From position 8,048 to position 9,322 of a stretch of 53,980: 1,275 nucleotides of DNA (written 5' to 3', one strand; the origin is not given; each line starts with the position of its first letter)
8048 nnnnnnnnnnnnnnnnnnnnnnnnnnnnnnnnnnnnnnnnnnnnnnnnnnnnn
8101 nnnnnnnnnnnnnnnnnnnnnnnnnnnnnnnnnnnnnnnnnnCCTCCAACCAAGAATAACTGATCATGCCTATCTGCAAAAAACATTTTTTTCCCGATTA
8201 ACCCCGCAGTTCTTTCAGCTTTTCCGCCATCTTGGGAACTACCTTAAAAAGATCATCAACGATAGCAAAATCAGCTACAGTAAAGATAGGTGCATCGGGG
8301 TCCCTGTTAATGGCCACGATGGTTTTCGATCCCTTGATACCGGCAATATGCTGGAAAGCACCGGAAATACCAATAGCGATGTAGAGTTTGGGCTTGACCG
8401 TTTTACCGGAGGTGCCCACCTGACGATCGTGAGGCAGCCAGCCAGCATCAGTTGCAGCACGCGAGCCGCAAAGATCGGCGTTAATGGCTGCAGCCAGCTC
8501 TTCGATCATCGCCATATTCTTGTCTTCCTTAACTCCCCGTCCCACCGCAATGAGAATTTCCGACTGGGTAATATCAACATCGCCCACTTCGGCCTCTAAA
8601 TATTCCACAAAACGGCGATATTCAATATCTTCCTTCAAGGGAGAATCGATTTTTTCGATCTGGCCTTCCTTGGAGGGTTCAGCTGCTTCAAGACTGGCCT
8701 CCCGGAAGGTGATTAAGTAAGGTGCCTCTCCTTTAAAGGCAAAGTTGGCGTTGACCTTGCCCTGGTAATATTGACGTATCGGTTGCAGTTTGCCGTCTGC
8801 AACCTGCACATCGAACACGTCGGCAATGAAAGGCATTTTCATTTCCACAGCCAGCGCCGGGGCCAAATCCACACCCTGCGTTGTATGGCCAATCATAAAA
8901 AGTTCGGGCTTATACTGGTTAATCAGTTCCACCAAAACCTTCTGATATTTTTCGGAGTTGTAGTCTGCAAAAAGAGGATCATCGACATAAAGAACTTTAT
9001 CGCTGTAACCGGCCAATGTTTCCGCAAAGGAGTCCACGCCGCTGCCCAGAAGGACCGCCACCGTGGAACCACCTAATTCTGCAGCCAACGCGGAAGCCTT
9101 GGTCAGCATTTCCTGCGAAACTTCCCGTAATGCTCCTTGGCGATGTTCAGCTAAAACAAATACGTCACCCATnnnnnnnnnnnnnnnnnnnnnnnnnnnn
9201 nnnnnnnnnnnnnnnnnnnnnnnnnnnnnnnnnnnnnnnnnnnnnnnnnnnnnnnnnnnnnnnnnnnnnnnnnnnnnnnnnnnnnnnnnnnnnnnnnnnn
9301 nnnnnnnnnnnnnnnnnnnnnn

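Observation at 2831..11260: Eight-gene redox cluster joining EtfAB to HdrA-MvhD, three Flx-like subunits and a soluble HdrD-like protein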

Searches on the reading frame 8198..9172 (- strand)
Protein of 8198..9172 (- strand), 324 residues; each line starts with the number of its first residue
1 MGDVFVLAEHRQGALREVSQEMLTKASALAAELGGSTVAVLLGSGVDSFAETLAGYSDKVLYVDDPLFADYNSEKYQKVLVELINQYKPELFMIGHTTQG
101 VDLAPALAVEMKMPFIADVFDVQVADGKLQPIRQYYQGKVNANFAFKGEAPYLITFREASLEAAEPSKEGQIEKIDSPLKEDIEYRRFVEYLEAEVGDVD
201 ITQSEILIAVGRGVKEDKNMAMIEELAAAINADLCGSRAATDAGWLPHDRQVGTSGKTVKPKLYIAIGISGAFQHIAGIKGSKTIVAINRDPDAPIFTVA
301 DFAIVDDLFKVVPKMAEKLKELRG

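Call 3: search_protein_families(library=pfam, proteins=[window:8198-9172:-])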
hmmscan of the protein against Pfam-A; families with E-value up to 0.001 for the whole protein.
window:8198-9172:- (324 aa): 2 families
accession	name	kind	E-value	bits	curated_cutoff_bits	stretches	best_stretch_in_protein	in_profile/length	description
PF01012.27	ETF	-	9.1e-37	127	26.7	1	4-177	1-178/181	Electron transfer flavoprotein domain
PF00766.25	ETF_alpha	-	4.1e-34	116.8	27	1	200-280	1-81/81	Electron transfer flavoprotein FAD-binding domain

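Call 4: search_protein_families(library=ncbifam, proteins=[window:8198-9172:-])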
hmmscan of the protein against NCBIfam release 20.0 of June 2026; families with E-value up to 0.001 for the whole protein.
window:8198-9172:- (324 aa): 5 families
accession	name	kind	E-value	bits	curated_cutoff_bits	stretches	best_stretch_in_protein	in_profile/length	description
NF042970.1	AcrlCoAredClosAcrA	equivalog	9.7e-71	238.7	600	2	166-321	201-359/360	acryloyl-CoA reductase electron transfer subunit beta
NF038209.1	mft_etfA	equivalog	5e-45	154.1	240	1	27-319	17-302/303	mycofactocin-associated electron transfer flavoprotein alpha subunit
NF008884.0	PRK11916.1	equivalog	2.5e-39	135.4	528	1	49-319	40-310/312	electron transfer flavoprotein subunit alpha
NF002889.0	PRK03363.1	equivalog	2.6e-36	125.5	549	1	71-318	62-310/313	electron transfer flavoprotein subunit alpha/FixB family protein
NF051845.1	EtFlavAlphaProt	equivalog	6.8e-31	107.7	600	1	5-320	94-400/406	electron transfer flavoprotein subunit alpha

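Call 16: find_homologous_proteins(query=window:8198-9172:-, max_evalue=1e-40)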
Query window:8198-9172:- (324 aa): 5451 proteins with E <= 1e-40 among 8000 candidates; the best 120 are listed.
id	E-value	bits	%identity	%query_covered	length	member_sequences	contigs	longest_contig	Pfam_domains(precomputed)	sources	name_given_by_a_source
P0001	2.8e-200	682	96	100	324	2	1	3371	PF01012.28,PF00766.26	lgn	-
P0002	3.1e-199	679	95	100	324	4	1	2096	PF01012.28,PF00766.26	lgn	-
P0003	4.0e-190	649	91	100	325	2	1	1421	PF01012.28,PF00766.26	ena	-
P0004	8.4e-185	631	88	100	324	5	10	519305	PF01012.28,PF00766.26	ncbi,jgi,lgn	ncbi:MAG: electron transfer flavoprotein subunit alpha/FixB family protein [Dethiobacteria bacterium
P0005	4.3e-180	616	84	100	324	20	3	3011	PF01012.28,PF00766.26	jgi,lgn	jgi:electron transfer flavoprotein alpha subunit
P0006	7.5e-179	612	84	100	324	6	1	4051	PF01012.28,PF00766.26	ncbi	-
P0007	6.1e-178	609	83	100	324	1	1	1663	PF01012.28,PF00766.26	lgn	-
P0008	5.4e-176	603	83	100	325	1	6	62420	PF01012.28,PF00766.26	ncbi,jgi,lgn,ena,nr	ncbi:MAG: electron transfer flavoprotein subunit alpha/FixB family protein [Firmicutes bacterium]|nr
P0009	7.3e-176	602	82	100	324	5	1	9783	PF01012.28,PF00766.26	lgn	-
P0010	3.9e-175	600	82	100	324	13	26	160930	PF01012.28,PF00766.26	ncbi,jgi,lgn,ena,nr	ncbi:MAG: electron transfer flavoprotein subunit alpha/FixB family protein [Firmicutes bacterium]|jg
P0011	3.9e-174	596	81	100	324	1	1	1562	PF01012.28,PF00766.26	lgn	-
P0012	1.0e-173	595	81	100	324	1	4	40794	PF01012.28,PF00766.26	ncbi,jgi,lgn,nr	ncbi:MAG TPA: electron transfer flavoprotein subunit alpha/FixB family protein [Firmicutes bacterium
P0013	1.9e-173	594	81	100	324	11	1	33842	PF01012.28,PF00766.26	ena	-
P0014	3.5e-173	593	81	100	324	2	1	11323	PF01012.28,PF00766.26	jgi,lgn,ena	-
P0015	1.1e-172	592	81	100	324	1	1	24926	PF01012.28,PF00766.26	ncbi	-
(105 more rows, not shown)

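Call 18: find_related_loci(query=A1, collection=genome_contigs, flank=10000)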
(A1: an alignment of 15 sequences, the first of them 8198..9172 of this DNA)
Query A1 (324 aa) in genome_contigs; peptide patterns used: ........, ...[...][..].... (x = any residue, [..] = any of these).
599 stretches matched a pattern (row limit reached: there are more); 475 encode a relative of the query (tblastn E <= 1e-3); the best 80 are kept; 80 distinct loci.
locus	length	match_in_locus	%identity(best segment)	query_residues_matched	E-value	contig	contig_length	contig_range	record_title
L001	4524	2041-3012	97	1-324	0e+0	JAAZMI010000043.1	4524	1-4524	MAG: Bacillota bacterium isolate AS23ysBPME_345 30668_AS23, whole genome shotgun sequence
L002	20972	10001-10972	96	1-324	0e+0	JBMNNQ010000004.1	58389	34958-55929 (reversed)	MAG: Dethiobacteria bacterium isolate SBF912SR8HQ0008 scaffold_929_c1, whole genome shotgun sequence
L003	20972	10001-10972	88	1-324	0e+0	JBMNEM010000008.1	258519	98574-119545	MAG: Dethiobacteria bacterium isolate SBF912LR0HQ0129 contig_49060, whole genome shotgun sequence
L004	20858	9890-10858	85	1-323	0e+0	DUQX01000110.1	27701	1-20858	MAG TPA_asm: Bacillota bacterium isolate AS08sgBPME_442 226529_AS08, whole genome shotgun sequence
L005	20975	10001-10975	83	1-324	0e+0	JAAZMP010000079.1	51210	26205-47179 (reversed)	MAG: Bacillota bacterium isolate AS23ysBPME_85 108473_AS23, whole genome shotgun sequence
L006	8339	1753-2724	81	1-324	0e+0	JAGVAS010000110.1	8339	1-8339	MAG: Desulfovibrio sp. isolate DeMMO6_36 c_000000022380, whole genome shotgun sequence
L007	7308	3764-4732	78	1-323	1e-175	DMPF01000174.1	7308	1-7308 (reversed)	MAG TPA_asm: Bacillota bacterium isolate UBA8154 contig_1566, whole genome shotgun sequence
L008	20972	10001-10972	75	1-324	1e-173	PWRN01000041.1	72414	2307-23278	MAG: Syntrophomonadaceae bacterium isolate CSSed10_9 CS-Sed10-C228, whole genome shotgun sequence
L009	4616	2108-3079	75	1-324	2e-177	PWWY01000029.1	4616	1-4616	MAG: Syntrophomonadaceae bacterium isolate CSSed11_70 CS-Sed11-C43852, whole genome shotgun sequence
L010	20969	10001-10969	74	1-323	4e-167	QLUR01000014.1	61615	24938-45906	MAG: Bacillota bacterium isolate HKB214 DDT21_14, whole genome shotgun sequence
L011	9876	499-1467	72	1-323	1e-164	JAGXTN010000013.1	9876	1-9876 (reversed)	MAG: Dethiobacter sp. isolate CROMO_SB6 c_000000017756, whole genome shotgun sequence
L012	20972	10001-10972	70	1-324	3e-156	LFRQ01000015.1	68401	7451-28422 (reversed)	MAG: Clostridia bacterium DTU022 scaffold1095, whole genome shotgun sequence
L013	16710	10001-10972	68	1-324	3e-150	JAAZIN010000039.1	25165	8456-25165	MAG: Bacillota bacterium isolate AS20ysBPTH_152 19477_AS20, whole genome shotgun sequence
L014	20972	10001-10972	68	1-324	3e-148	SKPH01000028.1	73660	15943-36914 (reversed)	MAG: Syntrophomonadaceae bacterium isolate CSSed162cmA_365R1 CSSed16-2cmA-155, whole genome shotgun sequence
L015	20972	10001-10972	66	1-324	1e-147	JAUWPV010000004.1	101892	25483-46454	MAG: Bacillota bacterium isolate CSMAG_2485 CSMAG_2485_k141_318946_length_101892_cov_27.7003, whole genome shotgun seque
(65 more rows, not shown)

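Call 39: search_solved_structures(query=window:8198-9172:-, max_evalue=0.00001, show_alignments=0)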
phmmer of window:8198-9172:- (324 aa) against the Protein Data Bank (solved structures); distinct sequences matched with E-value up to 0.00001: 15.
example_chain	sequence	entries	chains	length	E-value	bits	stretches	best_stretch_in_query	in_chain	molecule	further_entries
6fah_A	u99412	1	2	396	6.1e-63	216.5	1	4-321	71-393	Caffeyl-CoA reductase-Etf complex subunit CarE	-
5ol2_A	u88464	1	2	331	1.6e-59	205.3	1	1-319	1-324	Electron transfer flavoprotein large subunit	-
7koe_B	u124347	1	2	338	3.1e-59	204.3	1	4-322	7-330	Electron transfer flavoprotein, alpha subunit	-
1o94_D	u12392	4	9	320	7e-53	183.5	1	4-315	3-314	ELECTRON TRANSFER FLAVOPROTEIN ALPHA-SUBUNIT | ELECTRON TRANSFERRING FLAVOPROTEIN ALPHA-SUBUNIT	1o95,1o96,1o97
4kpu_A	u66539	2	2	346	7.4e-53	183.4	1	3-322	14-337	Electron transfer flavoprotein alpha subunit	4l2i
3clu_D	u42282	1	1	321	1e-52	182.9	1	2-315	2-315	Electron transfer flavoprotein subunit alpha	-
3clt_D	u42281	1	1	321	2e-52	182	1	2-315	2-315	Electron transfer flavoprotein subunit alpha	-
3clr_D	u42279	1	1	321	2.8e-52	181.5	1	2-315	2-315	Electron transfer flavoprotein subunit alpha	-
7qh2_A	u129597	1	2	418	3e-52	181.4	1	5-316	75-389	Lactate dehydrogenase (NAD(+),ferredoxin) subunit LctC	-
3cls_D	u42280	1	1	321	4.2e-52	180.9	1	2-315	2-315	Electron transfer flavoprotein subunit alpha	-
1efv_A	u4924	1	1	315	3e-48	168.3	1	3-321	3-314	ELECTRON TRANSFER FLAVOPROTEIN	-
1t9g_R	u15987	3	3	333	4.9e-48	167.6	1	5-321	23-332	Electron transfer flavoprotein alpha-subunit, mitochondrial | Electron transfer flavoprotein alpha-subunit, mitochondrial precursor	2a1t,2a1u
1efp_A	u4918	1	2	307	1.1e-40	143.4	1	5-319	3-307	PROTEIN (ELECTRON TRANSFER FLAVOPROTEIN)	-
5ow0_A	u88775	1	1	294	7.5e-36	127.6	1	53-321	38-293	Electron transfer flavoprotein, alpha subunit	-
3ih5_A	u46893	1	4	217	2e-12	50.6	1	3-175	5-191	Electron transfer flavoprotein alpha-subunit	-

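Call 48: search_solved_structures(query=window:8198-9172:-, max_evalue=1e-50, show_alignments=5)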
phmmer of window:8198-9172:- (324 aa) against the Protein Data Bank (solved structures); distinct sequences matched with E-value up to 1e-50: 10.
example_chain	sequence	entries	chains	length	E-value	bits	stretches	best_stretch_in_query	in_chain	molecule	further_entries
6fah_A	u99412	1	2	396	6.1e-63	216.5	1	4-321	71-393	Caffeyl-CoA reductase-Etf complex subunit CarE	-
5ol2_A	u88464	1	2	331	1.6e-59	205.3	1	1-319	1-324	Electron transfer flavoprotein large subunit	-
7koe_B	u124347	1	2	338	3.1e-59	204.3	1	4-322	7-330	Electron transfer flavoprotein, alpha subunit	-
1o94_D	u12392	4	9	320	7e-53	183.5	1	4-315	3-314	ELECTRON TRANSFER FLAVOPROTEIN ALPHA-SUBUNIT | ELECTRON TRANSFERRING FLAVOPROTEIN ALPHA-SUBUNIT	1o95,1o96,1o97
4kpu_A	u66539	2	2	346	7.4e-53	183.4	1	3-322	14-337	Electron transfer flavoprotein alpha subunit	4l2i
3clu_D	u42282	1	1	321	1e-52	182.9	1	2-315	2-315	Electron transfer flavoprotein subunit alpha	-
3clt_D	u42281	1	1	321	2e-52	182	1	2-315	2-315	Electron transfer flavoprotein subunit alpha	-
3clr_D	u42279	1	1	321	2.8e-52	181.5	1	2-315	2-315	Electron transfer flavoprotein subunit alpha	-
7qh2_A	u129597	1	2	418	3e-52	181.4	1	5-316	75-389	Lactate dehydrogenase (NAD(+),ferredoxin) subunit LctC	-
3cls_D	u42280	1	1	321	4.2e-52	180.9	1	2-315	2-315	Electron transfer flavoprotein subunit alpha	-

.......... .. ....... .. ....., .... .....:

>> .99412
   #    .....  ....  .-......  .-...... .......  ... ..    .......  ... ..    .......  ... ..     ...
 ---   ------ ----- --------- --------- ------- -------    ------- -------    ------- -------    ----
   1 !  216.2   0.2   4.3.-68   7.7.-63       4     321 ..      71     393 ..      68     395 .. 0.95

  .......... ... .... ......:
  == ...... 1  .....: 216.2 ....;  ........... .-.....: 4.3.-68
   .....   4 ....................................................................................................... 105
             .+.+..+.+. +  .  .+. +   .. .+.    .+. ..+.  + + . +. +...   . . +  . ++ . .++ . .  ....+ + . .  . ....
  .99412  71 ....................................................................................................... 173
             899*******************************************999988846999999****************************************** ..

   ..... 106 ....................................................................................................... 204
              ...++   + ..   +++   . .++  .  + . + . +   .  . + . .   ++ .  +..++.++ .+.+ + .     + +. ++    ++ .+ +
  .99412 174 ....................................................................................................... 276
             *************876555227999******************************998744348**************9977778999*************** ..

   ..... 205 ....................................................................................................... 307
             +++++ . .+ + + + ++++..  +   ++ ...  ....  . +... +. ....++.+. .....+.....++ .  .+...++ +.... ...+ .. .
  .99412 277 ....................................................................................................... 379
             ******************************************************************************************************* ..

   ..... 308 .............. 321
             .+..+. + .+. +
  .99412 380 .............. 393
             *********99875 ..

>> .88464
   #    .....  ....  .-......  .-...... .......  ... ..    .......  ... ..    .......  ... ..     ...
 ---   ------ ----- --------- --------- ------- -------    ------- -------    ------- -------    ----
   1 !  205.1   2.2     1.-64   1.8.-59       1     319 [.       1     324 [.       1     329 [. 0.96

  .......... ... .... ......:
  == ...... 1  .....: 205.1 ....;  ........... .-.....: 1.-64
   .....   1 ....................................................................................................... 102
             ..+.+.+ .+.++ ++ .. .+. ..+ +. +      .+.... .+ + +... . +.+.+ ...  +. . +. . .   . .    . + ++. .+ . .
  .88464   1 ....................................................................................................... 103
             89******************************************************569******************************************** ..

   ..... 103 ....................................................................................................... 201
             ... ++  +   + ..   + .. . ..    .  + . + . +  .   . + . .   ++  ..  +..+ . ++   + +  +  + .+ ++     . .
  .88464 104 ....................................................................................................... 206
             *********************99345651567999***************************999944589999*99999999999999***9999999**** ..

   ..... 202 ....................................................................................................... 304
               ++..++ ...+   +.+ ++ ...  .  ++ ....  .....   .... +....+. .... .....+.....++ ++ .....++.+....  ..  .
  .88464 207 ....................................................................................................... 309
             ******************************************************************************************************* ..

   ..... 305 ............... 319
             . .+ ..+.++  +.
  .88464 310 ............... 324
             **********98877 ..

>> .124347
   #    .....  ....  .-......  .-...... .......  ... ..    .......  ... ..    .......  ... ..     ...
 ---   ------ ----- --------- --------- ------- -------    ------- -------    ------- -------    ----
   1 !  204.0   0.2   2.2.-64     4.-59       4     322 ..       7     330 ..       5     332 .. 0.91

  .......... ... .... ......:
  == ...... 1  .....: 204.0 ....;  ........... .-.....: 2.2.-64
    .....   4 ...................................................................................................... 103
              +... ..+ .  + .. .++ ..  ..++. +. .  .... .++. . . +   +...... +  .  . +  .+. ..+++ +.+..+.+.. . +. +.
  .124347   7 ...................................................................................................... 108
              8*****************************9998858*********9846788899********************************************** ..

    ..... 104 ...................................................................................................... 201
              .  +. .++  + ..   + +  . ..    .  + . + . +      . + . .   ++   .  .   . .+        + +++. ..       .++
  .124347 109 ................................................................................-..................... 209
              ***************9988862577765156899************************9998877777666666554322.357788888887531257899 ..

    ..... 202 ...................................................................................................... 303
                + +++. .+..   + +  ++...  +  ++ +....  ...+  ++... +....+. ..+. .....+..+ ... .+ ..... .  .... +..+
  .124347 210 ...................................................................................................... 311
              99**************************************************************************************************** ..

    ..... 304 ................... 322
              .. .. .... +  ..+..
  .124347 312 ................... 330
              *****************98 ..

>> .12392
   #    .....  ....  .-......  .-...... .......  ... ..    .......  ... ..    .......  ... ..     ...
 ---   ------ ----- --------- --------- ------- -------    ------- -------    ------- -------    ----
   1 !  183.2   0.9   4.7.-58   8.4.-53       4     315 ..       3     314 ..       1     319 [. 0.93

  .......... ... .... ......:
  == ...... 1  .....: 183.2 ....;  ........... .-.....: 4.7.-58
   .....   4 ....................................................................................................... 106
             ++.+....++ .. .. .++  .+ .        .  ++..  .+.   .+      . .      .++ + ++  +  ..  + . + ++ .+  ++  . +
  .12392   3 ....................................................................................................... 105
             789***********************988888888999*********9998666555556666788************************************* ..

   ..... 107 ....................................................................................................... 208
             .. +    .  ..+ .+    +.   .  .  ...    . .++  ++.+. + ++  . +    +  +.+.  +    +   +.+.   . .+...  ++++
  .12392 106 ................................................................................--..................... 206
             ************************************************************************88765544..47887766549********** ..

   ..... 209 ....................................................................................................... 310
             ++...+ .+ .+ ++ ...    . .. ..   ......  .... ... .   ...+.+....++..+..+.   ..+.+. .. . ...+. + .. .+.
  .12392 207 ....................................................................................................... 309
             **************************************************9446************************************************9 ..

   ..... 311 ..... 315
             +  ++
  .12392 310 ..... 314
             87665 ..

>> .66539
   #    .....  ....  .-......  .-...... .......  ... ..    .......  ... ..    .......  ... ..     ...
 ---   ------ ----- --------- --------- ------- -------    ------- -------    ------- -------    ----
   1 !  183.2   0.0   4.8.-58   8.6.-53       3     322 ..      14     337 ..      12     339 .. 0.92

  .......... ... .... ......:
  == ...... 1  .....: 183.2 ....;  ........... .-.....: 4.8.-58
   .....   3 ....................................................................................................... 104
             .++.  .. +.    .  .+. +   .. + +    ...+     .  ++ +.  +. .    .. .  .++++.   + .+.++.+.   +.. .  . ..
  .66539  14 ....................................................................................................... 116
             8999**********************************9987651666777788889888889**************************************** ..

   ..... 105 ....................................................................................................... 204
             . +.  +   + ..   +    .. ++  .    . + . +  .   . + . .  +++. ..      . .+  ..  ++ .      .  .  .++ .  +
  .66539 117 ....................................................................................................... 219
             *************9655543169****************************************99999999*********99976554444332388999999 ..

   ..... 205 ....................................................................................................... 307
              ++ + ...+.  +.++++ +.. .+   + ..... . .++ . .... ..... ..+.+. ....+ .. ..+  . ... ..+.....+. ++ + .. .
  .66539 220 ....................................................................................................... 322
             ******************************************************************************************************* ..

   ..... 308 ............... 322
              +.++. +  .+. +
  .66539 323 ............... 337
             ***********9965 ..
